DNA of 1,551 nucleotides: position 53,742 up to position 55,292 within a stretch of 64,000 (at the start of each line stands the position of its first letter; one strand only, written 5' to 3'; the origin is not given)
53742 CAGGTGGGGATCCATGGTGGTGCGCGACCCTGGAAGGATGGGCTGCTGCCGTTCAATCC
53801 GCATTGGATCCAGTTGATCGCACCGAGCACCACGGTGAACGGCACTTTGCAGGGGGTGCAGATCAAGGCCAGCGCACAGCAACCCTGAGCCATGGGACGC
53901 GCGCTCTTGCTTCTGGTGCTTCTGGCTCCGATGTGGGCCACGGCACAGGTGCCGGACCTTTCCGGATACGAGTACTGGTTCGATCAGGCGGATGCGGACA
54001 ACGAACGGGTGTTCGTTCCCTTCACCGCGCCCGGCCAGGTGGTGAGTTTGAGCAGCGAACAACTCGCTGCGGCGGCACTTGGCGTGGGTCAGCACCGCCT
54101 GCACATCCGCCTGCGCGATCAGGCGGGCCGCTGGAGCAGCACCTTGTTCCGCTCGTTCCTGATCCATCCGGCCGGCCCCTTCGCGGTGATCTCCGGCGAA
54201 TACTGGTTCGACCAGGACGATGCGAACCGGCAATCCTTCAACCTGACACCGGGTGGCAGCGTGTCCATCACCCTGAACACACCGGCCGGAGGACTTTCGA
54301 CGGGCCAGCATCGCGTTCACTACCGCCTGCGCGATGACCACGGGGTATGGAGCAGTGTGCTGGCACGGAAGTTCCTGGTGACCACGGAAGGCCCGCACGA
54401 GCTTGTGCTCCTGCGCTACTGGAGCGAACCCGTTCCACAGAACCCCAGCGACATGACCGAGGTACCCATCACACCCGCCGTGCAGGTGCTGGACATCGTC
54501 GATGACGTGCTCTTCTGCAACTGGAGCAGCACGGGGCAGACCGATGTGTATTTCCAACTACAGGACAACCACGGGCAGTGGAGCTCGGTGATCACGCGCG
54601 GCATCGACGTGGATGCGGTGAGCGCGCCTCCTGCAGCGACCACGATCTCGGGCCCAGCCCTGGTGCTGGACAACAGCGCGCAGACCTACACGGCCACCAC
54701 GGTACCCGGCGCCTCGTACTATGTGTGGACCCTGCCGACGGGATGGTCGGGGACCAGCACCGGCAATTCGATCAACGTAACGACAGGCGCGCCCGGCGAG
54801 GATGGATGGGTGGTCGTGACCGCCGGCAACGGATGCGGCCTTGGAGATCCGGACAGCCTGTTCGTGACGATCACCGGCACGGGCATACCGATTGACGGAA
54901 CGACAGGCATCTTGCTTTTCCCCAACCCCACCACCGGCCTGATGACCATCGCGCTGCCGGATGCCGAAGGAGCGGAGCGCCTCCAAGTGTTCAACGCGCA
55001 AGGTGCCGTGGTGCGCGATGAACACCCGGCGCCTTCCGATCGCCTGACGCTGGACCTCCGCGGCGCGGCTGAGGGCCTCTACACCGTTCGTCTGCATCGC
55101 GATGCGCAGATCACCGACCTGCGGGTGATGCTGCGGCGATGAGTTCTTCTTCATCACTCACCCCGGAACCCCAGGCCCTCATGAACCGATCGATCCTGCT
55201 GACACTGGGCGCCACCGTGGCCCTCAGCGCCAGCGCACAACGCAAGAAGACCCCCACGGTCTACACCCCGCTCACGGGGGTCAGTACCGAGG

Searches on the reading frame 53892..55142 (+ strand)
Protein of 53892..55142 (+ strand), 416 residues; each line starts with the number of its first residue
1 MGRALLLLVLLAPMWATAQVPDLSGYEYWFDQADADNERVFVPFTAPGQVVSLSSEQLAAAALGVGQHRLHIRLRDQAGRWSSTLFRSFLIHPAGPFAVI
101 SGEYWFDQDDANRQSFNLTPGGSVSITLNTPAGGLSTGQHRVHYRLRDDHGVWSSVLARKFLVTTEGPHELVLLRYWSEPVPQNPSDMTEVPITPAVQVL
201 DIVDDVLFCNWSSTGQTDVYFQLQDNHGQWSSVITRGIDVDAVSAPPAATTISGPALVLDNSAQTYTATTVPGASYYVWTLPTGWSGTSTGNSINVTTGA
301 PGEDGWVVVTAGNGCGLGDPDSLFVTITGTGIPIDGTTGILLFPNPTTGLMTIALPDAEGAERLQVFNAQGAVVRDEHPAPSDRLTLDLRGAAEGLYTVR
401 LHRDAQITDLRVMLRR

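Call 56: search_protein_families(library=pfam, proteins=[window:53892-55142:+], max_evalue=0.00001)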
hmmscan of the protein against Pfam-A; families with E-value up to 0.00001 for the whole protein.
window:53892-55142:+ (416 aa): 2 families
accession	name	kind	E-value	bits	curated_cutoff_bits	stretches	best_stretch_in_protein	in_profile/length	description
PF19408.5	PKD_6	-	1.6e-13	51.2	25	1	246-323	2-80/82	PKD-like domain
PF18962.6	Por_Secre_tail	-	9.4e-08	32.7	27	1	342-405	1-66/75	Secretion system C-terminal sorting domain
